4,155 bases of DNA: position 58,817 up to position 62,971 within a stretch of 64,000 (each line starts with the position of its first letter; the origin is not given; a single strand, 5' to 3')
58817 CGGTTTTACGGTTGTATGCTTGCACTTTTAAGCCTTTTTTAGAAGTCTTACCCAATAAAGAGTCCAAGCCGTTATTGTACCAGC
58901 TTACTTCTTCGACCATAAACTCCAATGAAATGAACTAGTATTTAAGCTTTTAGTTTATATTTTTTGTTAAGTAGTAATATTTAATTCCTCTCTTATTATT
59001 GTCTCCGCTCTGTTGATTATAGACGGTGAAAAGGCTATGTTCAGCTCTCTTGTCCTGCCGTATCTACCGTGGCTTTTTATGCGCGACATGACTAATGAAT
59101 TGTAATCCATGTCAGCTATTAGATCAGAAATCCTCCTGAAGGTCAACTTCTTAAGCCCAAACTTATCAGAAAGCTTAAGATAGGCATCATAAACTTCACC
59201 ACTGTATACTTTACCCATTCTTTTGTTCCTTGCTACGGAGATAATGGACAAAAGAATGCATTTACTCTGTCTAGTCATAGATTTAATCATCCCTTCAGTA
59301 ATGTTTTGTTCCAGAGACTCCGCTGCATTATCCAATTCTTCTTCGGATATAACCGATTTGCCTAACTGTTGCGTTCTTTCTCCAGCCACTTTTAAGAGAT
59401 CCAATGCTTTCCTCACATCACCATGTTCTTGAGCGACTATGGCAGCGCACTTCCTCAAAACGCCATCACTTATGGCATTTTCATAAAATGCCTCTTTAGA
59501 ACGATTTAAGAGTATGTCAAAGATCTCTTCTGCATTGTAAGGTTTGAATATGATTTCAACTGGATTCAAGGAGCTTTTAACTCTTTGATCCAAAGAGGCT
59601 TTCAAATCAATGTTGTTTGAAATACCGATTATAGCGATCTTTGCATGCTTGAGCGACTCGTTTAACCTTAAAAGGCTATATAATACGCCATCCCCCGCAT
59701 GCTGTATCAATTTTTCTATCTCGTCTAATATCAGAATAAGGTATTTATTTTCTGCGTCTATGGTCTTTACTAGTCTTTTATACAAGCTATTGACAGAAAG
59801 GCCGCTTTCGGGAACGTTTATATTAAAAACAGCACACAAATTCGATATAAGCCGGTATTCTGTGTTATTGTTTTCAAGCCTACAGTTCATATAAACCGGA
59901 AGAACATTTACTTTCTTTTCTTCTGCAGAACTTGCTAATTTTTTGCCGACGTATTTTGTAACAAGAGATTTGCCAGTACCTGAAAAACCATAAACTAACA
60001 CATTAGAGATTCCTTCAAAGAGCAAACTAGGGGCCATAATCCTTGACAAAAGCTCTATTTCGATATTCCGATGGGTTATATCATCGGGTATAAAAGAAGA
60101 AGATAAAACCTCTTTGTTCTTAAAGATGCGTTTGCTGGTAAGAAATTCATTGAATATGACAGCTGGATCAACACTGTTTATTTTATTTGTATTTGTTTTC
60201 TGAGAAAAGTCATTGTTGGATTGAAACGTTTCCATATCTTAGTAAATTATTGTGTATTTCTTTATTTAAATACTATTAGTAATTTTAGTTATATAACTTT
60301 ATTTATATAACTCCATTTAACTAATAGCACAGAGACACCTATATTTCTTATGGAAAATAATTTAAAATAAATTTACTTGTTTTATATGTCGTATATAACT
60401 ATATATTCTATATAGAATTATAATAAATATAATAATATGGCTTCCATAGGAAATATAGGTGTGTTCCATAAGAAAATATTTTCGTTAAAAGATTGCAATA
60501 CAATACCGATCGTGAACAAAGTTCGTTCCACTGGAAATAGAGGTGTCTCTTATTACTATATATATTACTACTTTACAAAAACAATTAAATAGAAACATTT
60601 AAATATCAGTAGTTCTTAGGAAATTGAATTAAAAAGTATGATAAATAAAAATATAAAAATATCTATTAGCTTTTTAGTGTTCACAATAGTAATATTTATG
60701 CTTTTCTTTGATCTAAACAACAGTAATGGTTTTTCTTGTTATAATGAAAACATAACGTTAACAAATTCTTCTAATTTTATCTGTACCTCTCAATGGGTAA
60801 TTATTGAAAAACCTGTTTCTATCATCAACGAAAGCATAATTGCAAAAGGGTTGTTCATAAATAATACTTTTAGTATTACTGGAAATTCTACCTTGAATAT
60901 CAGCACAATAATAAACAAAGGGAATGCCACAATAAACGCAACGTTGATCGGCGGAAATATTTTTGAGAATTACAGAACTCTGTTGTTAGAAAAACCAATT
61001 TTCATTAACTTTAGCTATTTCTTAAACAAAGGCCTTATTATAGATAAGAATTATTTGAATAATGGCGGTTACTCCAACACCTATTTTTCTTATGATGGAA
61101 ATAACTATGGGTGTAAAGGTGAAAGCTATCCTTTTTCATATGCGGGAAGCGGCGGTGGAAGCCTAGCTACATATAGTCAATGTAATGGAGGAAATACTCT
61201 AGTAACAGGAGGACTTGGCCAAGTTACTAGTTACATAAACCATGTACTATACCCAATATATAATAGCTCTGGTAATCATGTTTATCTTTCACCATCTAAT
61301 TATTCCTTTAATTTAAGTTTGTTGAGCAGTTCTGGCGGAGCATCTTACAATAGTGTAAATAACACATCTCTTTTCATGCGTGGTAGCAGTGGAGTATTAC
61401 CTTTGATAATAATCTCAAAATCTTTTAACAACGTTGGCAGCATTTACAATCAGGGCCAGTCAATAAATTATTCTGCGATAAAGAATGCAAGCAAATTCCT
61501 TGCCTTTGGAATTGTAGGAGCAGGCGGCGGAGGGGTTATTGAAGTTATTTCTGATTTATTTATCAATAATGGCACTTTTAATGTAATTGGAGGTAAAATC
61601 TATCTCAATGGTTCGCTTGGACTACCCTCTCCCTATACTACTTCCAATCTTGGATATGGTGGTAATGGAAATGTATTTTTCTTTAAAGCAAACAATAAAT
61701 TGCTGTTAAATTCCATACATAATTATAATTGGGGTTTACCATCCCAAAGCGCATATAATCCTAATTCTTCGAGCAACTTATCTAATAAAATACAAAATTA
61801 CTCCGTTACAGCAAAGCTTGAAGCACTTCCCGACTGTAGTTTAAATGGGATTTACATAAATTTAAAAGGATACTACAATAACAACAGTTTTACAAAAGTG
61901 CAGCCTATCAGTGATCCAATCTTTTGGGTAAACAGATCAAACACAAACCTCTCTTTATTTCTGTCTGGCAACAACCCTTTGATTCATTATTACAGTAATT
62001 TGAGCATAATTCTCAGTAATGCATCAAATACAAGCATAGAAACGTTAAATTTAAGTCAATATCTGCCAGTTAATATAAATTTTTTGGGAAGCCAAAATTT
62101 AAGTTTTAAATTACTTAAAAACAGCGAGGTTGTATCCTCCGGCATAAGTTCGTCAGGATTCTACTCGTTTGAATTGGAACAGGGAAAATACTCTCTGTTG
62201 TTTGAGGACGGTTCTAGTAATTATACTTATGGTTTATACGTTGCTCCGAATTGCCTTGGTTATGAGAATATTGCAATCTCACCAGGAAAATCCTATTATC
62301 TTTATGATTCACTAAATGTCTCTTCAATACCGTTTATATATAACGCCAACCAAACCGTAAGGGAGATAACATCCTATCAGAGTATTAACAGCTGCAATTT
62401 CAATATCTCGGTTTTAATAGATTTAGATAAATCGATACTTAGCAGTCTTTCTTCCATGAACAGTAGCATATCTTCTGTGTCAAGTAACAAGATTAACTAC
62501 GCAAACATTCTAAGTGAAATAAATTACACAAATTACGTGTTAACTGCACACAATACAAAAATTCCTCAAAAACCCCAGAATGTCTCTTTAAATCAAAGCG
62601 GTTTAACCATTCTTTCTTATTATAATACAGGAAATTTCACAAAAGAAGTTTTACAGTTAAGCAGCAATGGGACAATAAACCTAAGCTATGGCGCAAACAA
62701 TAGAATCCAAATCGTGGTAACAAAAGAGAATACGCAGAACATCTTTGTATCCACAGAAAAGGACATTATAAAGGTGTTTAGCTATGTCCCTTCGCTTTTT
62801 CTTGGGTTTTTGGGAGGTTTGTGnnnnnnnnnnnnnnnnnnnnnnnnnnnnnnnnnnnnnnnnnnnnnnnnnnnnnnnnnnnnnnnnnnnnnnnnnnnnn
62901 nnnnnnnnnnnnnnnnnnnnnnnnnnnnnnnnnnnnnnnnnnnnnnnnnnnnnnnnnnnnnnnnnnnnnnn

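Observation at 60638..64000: Uncharacterised three-gene operon right of the origin: surface protein, Zn-ribbon/wHTH protein and HerA/FtsK-like ATPase (truncated by window end)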

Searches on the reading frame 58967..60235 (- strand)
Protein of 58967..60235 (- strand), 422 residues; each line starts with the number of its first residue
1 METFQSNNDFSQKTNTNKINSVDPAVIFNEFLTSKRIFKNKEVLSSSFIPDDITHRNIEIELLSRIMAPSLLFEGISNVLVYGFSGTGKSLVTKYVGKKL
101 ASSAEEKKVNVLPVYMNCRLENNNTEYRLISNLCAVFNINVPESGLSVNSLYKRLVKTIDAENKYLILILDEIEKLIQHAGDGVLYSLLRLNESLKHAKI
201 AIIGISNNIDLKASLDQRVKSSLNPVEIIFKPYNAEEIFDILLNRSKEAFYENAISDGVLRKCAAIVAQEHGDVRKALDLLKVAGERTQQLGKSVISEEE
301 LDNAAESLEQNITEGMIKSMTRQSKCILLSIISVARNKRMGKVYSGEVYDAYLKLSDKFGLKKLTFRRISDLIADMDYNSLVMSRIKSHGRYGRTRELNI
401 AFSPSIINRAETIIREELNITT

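Call 5: search_protein_families(library=pfam, proteins=[window:58967-60235:-], max_evalue=1)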
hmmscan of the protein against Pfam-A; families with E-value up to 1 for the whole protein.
window:58967-60235:- (422 aa): 19 families
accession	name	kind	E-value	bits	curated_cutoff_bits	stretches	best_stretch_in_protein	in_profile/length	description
PF22703.2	Cdc6_lid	-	4.4e-20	71.8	27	1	240-305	2-67/68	Cdc6 AAA+ ATPase-type lid domain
PF09079.17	Cdc6_C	-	7.6e-20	71.1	25.1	1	317-409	3-95/96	CDC6, C terminal winged helix domain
PF13401.12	AAA_22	-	1.9e-08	35.1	27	1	78-204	7-122/130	AAA domain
PF00004.35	AAA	-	6.2e-07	30.4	21.2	1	79-211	1-113/131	ATPase family associated with various cellular activities (AAA)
PF13191.12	AAA_16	-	1.2e-06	29.6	32.6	1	56-196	5-162/167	AAA ATPase domain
PF22606.2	Cdc6-ORC-like_ATPase_lid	-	9.6e-06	25.9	27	1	233-284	1-52/60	Cdc6/ORC-like, ATPase lid domain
PF05621.17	TniB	-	7.6e-05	22.7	22.4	1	76-207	35-164/189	Bacterial TniB protein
PF01637.24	ATPase_2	-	0.00012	22.4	33.2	1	79-203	23-153/225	ATPase domain predominantly from Archaea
PF13479.12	AAA_24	-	0.003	17.9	27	1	78-181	4-81/195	AAA domain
PF05729.18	NACHT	-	0.0031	17.8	26.7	1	79-191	3-116/167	NACHT domain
PF05673.19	DUF815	-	0.005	16.5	23.8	1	77-102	54-79/249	Protein of unknown function (DUF815)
PF16193.11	AAA_assoc_2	-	0.0091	16.7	34.3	1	264-306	13-56/81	AAA C-terminal domain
PF12775.13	AAA_7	-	0.0097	15.9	25.8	1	71-132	28-85/181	P-loop containing dynein motor region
PF00910.28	RNA_helicase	-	0.013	16.4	21.5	1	79-109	1-31/105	RNA helicase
PF07724.20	AAA_2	-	0.021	15.3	27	1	76-191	3-98/166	AAA domain (Cdc48 subfamily)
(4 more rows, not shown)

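Call 6: search_protein_families(library=ncbifam, proteins=[window:58967-60235:-], max_evalue=1)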
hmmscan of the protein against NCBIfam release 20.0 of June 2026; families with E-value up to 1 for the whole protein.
window:58967-60235:- (422 aa): 8 families
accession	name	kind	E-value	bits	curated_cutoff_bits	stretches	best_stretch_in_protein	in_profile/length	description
NF001625.0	PRK00411.1-3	equivalog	1.2e-119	399.8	501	1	26-408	9-390/415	ORC1-type DNA replication protein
TIGR02928.1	TIGR02928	subfamily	3e-107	358.6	181.3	1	37-399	1-365/366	orc1/cdc6 family replication initiation protein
NF001624.0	PRK00411.1-2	subfamily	1.4e-66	224.9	354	1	35-409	11-370/374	ORC1-type DNA replication protein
NF001623.0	PRK00411.1-1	equivalog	6.4e-58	196.4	311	1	27-417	7-402/411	ORC1-type DNA replication protein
NF001626.0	PRK00411.1-5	equivalog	8.1e-46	156.5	417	1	35-407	14-370/374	ORC1-type DNA replication protein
TIGR03689.1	pup_AAA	equivalog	0.0031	16.3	504.75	1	78-184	218-309/512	proteasome ATPase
NF009067.0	PRK12402.1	equivalog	0.043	12.8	317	1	143-317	100-267/340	replication factor C small subunit 2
NF002211.1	PRK01103.1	equivalog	0.1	12.1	212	0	149-202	43-97/274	bifunctional DNA-formamidopyrimidine glycosylase/DNA-(apurinic or apyrimidinic site) lyase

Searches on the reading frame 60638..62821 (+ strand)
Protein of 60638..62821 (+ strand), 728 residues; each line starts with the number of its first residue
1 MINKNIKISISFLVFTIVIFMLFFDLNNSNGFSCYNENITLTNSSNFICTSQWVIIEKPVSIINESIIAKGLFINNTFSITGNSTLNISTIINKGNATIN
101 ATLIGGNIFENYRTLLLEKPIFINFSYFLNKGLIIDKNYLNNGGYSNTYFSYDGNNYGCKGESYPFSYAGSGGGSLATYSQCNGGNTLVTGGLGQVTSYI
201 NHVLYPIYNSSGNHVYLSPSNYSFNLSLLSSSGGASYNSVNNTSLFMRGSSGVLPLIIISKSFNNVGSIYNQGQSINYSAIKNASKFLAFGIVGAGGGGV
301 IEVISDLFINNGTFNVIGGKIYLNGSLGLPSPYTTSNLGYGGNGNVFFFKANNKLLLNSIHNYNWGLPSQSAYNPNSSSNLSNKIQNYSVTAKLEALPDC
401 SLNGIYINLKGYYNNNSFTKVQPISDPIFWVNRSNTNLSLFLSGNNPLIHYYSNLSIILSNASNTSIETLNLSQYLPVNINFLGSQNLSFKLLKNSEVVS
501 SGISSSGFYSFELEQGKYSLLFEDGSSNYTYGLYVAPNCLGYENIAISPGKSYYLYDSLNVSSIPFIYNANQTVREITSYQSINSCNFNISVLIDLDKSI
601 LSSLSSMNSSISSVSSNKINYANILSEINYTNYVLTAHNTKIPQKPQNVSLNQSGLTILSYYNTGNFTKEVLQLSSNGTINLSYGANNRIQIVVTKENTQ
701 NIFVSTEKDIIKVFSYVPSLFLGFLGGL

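Call 5: search_protein_families(library=pfam, proteins=[window:60638-62821:+], max_evalue=1)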
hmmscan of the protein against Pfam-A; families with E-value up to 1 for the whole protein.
window:60638-62821:+ (728 aa): 0 families

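Call 6: search_protein_families(library=ncbifam, proteins=[window:60638-62821:+], max_evalue=1)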
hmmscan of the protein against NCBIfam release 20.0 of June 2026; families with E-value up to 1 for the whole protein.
window:60638-62821:+ (728 aa): 0 families

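Call 49: search_protein_families(library=padloc, proteins=[window:60638-62821:+], max_evalue=0.1)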
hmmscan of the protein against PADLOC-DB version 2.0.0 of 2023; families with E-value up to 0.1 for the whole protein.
window:60638-62821:+ (728 aa): 0 families

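Call 50: search_protein_families(library=phrogs, proteins=[window:60638-62821:+], max_evalue=0.1)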
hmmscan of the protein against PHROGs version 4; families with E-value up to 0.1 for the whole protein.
window:60638-62821:+ (728 aa): 1 family
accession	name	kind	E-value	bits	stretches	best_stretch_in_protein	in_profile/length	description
phrog_9291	-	unknown function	0.0071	17.4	1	246-283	21-59/72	-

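Call 55: search_solved_structures(query=A4, max_evalue=10)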
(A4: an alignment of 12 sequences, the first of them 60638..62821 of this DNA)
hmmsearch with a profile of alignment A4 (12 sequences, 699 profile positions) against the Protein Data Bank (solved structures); distinct sequences matched with E-value up to 10: 9.
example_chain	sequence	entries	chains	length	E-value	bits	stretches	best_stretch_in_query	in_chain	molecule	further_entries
9f07_C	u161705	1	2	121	0.23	13.2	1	264-282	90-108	Stathmin-4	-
6d3r_A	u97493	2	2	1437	0.31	12.8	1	260-284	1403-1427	Cystic fibrosis transmembrane conductance regulator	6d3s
1ezj_A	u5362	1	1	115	0.67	11.6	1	500-584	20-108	NUCLEOCAPSID PHOSPHOPROTEIN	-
2ynq_A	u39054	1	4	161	0.91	11.2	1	462-566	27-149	ESSB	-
9ocg_C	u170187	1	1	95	1.3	10.6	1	262-281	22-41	TAP transport inhibitor BNLF2a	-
8xor_R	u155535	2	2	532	1.4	10.6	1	146-183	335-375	Proteinase-activated receptor 1 LgBiT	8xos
9f07_D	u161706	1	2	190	1.5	10.4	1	263-282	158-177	D2-R3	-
9ko2_R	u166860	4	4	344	3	9.5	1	2-51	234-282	C-C chemokine receptor type 7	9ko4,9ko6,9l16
3bro_A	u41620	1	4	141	4.4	8.9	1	459-570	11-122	Transcriptional regulator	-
